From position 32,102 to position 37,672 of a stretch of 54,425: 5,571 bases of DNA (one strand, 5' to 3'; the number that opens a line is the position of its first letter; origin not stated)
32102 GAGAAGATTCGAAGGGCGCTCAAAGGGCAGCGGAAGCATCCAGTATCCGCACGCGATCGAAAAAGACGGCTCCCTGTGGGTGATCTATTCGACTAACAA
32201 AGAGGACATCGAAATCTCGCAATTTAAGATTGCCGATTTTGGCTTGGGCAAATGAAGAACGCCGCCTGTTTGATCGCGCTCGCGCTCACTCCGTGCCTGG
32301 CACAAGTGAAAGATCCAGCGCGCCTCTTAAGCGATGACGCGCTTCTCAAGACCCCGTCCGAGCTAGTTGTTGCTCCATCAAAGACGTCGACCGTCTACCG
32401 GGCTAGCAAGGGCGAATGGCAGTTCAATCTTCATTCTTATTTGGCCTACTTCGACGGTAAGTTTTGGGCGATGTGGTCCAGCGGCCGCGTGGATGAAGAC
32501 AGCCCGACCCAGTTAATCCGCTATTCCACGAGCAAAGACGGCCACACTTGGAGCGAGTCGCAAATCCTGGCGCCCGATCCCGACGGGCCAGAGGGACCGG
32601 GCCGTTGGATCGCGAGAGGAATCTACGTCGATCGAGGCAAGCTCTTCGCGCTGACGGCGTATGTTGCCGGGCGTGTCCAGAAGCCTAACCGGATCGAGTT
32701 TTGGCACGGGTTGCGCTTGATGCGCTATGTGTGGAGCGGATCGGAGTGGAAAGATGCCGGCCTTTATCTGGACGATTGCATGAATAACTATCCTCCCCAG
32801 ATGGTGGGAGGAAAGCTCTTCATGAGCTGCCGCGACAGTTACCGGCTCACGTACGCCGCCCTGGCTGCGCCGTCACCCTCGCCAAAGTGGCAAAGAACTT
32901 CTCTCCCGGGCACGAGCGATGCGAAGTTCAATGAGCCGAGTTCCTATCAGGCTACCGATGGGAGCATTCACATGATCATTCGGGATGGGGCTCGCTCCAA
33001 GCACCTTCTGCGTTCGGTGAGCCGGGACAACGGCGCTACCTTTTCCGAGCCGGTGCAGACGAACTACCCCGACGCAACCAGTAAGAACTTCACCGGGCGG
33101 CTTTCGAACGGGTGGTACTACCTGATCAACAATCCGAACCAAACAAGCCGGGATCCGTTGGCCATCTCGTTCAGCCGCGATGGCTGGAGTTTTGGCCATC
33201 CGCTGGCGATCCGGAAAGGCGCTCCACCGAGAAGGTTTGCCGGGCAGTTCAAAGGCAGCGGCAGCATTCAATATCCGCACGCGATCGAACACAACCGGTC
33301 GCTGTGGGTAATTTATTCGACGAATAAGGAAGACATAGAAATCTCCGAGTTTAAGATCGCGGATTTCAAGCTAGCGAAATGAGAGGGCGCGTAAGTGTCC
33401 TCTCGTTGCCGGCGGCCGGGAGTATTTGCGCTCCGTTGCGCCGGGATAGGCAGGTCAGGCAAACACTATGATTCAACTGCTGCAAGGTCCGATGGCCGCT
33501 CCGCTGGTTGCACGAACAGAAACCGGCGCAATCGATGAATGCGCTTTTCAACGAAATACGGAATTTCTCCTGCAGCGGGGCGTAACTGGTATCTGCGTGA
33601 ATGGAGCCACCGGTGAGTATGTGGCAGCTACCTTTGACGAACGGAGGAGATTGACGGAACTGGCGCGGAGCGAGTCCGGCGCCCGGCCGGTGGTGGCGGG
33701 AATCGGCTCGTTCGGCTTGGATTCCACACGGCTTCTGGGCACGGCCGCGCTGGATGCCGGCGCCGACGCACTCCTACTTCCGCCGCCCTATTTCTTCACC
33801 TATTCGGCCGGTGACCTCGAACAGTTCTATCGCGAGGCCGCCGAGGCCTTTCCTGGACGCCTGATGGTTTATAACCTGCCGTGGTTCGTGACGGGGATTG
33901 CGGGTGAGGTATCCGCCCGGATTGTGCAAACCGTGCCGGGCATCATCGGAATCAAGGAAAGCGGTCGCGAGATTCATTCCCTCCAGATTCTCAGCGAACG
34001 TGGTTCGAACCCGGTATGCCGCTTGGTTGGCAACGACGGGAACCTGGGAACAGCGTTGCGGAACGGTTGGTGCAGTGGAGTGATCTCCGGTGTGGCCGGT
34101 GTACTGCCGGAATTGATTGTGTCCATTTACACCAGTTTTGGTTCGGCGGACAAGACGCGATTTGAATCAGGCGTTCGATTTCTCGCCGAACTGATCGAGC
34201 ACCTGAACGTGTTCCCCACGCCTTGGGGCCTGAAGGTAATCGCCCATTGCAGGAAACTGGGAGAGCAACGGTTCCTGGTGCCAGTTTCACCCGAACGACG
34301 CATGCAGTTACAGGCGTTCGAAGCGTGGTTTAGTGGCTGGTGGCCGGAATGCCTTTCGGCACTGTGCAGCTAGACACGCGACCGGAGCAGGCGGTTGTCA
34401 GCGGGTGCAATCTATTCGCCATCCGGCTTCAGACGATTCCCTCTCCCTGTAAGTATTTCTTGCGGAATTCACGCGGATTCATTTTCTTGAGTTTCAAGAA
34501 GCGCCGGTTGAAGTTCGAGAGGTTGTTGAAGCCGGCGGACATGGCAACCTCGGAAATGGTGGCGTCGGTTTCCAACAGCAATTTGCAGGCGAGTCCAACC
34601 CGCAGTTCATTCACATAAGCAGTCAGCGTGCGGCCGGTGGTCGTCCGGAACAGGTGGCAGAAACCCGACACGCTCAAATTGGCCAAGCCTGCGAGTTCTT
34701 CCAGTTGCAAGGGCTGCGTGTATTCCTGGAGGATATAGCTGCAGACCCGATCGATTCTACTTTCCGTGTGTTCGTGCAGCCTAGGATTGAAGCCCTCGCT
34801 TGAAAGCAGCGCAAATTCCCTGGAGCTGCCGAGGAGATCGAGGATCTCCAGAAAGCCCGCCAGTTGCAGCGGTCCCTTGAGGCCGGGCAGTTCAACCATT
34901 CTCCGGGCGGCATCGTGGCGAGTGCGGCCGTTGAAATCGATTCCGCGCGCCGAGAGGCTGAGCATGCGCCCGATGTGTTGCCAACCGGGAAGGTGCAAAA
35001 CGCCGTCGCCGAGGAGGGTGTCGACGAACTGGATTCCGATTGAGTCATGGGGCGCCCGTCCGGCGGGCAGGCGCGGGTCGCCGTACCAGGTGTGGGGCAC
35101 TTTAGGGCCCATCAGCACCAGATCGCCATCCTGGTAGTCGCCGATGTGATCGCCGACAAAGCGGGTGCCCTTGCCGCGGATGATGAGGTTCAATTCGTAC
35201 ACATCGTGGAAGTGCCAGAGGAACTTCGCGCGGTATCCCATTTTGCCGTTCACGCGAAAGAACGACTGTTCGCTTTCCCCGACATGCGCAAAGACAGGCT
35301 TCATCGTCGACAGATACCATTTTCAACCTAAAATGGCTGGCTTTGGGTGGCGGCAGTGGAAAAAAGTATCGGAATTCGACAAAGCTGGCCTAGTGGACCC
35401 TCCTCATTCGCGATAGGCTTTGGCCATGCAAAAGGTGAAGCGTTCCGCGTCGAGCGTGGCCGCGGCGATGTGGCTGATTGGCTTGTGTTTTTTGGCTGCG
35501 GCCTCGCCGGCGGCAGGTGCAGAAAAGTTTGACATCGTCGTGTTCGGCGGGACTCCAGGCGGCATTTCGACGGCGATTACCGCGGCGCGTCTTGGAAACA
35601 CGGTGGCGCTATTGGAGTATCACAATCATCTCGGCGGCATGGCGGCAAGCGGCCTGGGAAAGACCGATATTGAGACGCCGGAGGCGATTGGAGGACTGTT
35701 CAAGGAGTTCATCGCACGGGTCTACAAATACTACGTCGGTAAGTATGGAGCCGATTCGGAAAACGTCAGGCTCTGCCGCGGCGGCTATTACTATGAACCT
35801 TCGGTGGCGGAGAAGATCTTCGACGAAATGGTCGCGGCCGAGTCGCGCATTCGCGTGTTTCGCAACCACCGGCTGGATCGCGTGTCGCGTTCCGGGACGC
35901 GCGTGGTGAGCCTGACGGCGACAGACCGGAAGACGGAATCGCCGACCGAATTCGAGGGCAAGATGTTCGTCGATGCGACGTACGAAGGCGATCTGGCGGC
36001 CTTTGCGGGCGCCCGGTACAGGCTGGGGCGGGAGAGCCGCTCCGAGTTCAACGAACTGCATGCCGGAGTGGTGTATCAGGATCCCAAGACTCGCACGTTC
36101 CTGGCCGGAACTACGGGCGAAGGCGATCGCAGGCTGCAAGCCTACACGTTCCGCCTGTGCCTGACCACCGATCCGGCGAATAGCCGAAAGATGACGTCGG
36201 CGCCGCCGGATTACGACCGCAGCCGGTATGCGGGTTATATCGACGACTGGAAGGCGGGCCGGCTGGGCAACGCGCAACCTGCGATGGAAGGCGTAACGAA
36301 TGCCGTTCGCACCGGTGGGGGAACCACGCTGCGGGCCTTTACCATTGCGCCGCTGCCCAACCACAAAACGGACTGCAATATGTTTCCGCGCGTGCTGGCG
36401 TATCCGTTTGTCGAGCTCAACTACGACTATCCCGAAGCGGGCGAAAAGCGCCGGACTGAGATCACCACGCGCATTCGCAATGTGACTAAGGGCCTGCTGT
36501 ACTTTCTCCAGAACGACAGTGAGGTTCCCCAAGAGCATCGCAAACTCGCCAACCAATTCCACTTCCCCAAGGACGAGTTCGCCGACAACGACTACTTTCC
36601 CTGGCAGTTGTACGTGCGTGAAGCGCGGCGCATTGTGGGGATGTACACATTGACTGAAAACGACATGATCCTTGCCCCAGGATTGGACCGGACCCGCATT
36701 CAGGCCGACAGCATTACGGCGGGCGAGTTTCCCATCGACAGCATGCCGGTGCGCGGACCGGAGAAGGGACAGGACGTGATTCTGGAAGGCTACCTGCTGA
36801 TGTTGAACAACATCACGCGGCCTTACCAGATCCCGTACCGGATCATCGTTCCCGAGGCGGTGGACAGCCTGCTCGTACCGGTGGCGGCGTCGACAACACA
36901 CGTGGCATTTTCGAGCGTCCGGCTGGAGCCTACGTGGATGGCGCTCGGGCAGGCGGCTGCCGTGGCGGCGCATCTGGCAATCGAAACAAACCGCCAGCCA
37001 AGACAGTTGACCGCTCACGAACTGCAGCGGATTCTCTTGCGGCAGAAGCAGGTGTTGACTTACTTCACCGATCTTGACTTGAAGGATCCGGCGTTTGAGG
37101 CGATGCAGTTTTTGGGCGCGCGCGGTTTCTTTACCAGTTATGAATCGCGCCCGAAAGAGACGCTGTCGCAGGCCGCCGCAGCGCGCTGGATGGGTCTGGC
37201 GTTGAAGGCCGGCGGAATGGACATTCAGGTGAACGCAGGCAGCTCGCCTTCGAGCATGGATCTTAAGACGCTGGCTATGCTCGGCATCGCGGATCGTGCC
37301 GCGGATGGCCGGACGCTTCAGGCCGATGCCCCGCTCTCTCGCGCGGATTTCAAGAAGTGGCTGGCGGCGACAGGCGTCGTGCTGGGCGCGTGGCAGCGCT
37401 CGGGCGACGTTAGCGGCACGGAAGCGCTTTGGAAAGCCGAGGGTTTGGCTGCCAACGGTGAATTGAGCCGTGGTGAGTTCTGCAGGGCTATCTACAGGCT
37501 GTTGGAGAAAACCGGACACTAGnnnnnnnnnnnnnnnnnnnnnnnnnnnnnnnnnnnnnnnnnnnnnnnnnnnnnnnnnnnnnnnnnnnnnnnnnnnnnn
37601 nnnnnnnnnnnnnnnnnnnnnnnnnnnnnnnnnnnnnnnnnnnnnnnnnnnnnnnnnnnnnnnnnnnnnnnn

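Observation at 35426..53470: Eighteen-kb, ten-gene operon bracketed by paralogous exported flavoproteins and combining a CxxCH protein, DUF1501, three BNR propellers, a sulfatase and a large hydrolase: candidate novel oxidative glycan-processing system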

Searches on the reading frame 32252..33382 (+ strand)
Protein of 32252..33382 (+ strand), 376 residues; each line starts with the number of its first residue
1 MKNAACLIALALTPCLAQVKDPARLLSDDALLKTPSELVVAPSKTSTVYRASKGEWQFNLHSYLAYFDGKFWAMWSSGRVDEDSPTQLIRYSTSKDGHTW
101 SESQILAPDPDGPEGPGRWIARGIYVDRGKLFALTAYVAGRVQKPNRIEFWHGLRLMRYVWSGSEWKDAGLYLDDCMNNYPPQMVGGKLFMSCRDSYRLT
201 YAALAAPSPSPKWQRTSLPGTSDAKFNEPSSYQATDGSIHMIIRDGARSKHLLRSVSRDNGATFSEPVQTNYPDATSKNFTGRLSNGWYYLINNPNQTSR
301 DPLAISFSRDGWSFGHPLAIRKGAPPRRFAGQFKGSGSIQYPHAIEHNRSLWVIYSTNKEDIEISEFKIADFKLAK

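Call 8: search_protein_families(library=pfam, proteins=[window:32252-33382:+], max_evalue=0.001)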
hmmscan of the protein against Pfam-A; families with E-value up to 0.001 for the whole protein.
window:32252-33382:+ (376 aa): 2 families
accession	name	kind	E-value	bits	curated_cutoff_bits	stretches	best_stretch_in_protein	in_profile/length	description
PF13088.12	BNR_2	-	1.1e-22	81.1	31.4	1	69-348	1-271/277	BNR repeat-like domain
PF24067.1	Beta-prop_BT_1020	-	7.4e-08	32.7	27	1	51-115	42-106/236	BT_1020-like, N-terminal beta propeller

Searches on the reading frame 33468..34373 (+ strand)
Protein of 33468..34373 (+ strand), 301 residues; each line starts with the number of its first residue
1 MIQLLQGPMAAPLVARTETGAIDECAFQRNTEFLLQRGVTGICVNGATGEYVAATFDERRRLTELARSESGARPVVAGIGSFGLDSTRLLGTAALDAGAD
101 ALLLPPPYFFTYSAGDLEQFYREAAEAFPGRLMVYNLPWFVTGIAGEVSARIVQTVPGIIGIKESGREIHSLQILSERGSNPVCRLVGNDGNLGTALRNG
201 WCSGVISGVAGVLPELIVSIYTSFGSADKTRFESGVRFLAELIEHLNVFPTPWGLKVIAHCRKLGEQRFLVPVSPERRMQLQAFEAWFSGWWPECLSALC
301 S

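Call 8: search_protein_families(library=pfam, proteins=[window:33468-34373:+], max_evalue=0.001)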
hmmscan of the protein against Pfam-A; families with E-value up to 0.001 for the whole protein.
window:33468-34373:+ (301 aa): 1 family
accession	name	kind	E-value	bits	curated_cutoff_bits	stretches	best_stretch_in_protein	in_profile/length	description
PF00701.28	DHDPS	-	8.2e-30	104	22.1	1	6-284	3-282/289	Dihydrodipicolinate synthetase family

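Call 26: search_solved_structures(query=window:33468-34373:+, max_evalue=0.00001)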
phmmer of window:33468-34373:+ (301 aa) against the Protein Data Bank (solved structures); distinct sequences matched with E-value up to 0.00001: 137 (the best 60 are shown).
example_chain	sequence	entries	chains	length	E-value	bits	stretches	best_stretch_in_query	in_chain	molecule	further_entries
4i7u_A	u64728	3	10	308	4.7e-21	78.8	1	4-223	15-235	Dihydrodipicolinate synthase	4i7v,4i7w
3si9_A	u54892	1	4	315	9.8e-21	77.7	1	4-264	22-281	Dihydrodipicolinate synthase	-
4xky_A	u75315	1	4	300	1.7e-20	76.9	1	9-230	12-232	Dihydrodipicolinate synthase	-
1o5k_A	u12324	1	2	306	1.5e-19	73.9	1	12-277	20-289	4-hydroxy-tetrahydrodipicolinate synthase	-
3pb0_A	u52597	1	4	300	5.6e-19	72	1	12-277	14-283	Dihydrodipicolinate synthase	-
3pb2_A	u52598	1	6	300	8.1e-19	71.4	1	12-276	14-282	Dihydrodipicolinate synthase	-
3hij_A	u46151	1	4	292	8.9e-19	71.3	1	19-283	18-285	Dihydrodipicolinate synthase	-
1xky_A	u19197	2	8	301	9.6e-19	71.2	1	19-283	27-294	dihydrodipicolinate synthase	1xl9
2r91_A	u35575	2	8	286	2.7e-18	69.7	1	10-284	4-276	2-Keto-3-deoxy-(6-phospho-)gluconate aldolase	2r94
3pud_A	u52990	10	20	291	3.1e-17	66.3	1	5-242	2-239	Dihydrodipicolinate synthase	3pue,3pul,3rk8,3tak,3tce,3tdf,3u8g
2rfg_A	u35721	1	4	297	4.5e-17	65.7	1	16-275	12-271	Dihydrodipicolinate synthase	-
6mqh_A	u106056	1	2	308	6.9e-17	65.1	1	6-258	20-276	4-hydroxy-tetrahydrodipicolinate synthase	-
3di0_A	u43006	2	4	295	1.1e-16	64.4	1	21-266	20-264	Dihydrodipicolinate synthase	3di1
6xgs_A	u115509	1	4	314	4e-16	62.6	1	4-220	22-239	4-hydroxy-tetrahydrodipicolinate synthase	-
7loy_A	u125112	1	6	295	4.7e-16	62.4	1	10-228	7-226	4-hydroxy-tetrahydrodipicolinate synthase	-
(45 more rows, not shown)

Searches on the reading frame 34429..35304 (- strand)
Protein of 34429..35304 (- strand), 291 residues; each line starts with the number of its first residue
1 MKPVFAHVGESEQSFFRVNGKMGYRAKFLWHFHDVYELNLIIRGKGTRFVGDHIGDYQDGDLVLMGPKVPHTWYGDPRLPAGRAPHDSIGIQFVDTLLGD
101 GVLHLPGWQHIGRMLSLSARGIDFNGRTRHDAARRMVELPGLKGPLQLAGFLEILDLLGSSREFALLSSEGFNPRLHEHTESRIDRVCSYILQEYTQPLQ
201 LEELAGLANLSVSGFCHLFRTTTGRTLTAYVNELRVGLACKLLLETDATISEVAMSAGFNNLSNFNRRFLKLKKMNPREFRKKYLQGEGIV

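Call 8: search_protein_families(library=pfam, proteins=[window:34429-35304:-], max_evalue=0.001)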
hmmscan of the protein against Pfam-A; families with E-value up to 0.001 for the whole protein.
window:34429-35304:- (291 aa): 4 families
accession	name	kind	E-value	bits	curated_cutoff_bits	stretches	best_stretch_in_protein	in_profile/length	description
PF12833.13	HTH_18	-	6.6e-21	74.8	33.6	1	204-282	1-79/80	Helix-turn-helix domain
PF00165.29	HTH_AraC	-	1.2e-11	44.9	26.6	1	191-232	1-42/42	Bacterial regulatory helix-turn-helix proteins, AraC family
PF02311.25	AraC_binding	-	3e-05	24.2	21.1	1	27-72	15-60/135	AraC-like ligand binding domain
PF07883.17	Cupin_2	-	0.00041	20.4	27.2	1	27-73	10-56/70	Cupin domain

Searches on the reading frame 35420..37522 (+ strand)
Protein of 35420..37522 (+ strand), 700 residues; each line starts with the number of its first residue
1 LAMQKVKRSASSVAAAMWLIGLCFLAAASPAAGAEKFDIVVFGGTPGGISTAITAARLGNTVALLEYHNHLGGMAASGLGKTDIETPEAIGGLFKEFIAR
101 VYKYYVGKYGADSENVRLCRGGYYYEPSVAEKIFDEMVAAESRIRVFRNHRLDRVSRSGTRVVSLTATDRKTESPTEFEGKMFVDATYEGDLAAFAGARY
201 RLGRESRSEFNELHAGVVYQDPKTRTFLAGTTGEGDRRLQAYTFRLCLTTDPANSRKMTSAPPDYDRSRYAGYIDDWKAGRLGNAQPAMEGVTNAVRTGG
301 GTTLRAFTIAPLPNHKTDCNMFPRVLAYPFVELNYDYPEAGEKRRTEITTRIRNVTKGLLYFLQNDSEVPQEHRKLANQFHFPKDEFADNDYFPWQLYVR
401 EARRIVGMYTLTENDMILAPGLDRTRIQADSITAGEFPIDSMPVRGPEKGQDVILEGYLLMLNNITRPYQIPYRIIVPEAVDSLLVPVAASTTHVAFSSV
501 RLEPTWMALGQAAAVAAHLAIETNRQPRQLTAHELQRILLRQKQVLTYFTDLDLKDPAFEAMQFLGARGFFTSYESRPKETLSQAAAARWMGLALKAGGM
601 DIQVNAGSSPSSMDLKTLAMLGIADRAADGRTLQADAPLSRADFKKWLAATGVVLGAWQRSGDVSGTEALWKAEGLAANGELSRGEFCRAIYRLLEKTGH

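Call 4: search_protein_families(library=pfam, proteins=[window:35420-37522:+], max_evalue=0.01)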
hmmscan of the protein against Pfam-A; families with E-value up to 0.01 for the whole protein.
window:35420-37522:+ (700 aa): 4 families
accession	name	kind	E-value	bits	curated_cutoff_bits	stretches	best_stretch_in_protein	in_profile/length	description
PF12831.13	FAD_oxidored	-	8.2e-98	328.8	27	1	38-539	1-416/416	FAD dependent oxidoreductase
PF13450.12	NAD_binding_8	-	0.0013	19.5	21.9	1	41-77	1-37/68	NAD(P)-binding Rossmann-like domain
PF07992.20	Pyr_redox_2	-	0.0032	17.4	26.1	1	37-78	1-44/291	Pyridine nucleotide-disulphide oxidoreductase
PF03486.20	HI0933_like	-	0.0044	17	50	1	38-84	2-49/244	HI0933-like protein Rossmann domain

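Call 5: search_protein_families(library=ncbifam, proteins=[window:35420-37522:+], max_evalue=0.01)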
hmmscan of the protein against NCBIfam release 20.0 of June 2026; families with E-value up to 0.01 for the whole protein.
window:35420-37522:+ (700 aa): 17 families
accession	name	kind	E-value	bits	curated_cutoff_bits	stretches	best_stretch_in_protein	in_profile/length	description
NF003585.0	PRK05249.1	equivalog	8.8e-06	24.6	465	1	35-76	5-46/464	Si-specific NAD(P)(+) transhydrogenase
TIGR01350.1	lipoamide_DH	equivalog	9.7e-06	24.5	408.8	1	36-74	1-38/461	dihydrolipoyl dehydrogenase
NF004789.0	PRK06134.1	subfamily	1.8e-05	23.5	747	1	33-84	9-60/581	FAD-dependent oxidoreductase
NF009477.0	PRK12843.1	equivalog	7.6e-05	21.3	758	1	28-82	8-62/578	FAD-dependent oxidoreductase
TIGR03997.1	mycofact_OYE_2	equivalog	8e-05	21.2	793.15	1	37-74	380-417/645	mycofactocin system FadH/OYE family oxidoreductase 2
NF004945.0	PRK06292.2-3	equivalog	0.00015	20.8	494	1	35-74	2-40/457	dihydrolipoyl dehydrogenase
NF009476.0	PRK12839.1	equivalog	0.00024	19.4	940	1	34-76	6-48/572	FAD-dependent oxidoreductase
NF004991.0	PRK06370.1-3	subfamily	0.00027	19.6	620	1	34-73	33-71/509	FAD-containing oxidoreductase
NF009410.0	PRK12771.1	subfamily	0.00049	18.8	516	1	38-77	140-179/566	NAD(P)-binding protein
NF004776.0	PRK06116.1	equivalog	0.00078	18.5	480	1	35-74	3-41/450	glutathione-disulfide reductase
TIGR01438.1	TGR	subfamily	0.0024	16.8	475.85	1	36-82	2-48/485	thioredoxin and glutathione reductase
TIGR03140.1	AhpF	equivalog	0.0027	16.3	502.9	0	32-75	208-249/515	alkyl hydroperoxide reductase subunit F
NF005882.1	PRK07843.1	equivalog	0.0029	16.1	788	1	36-78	1-44/547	3-oxosteroid 1-dehydrogenase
NF053677.1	Desat2ChcC2Cyan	equivalog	0.0041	15.5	900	1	38-78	2-42/558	4-oxocyclohex-2-ene-1-carboxylate 5-dehydrogenase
TIGR02032.1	GG-red-SF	subfamily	0.005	16.6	158.8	1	37-77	1-41/297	geranylgeranyl reductase family protein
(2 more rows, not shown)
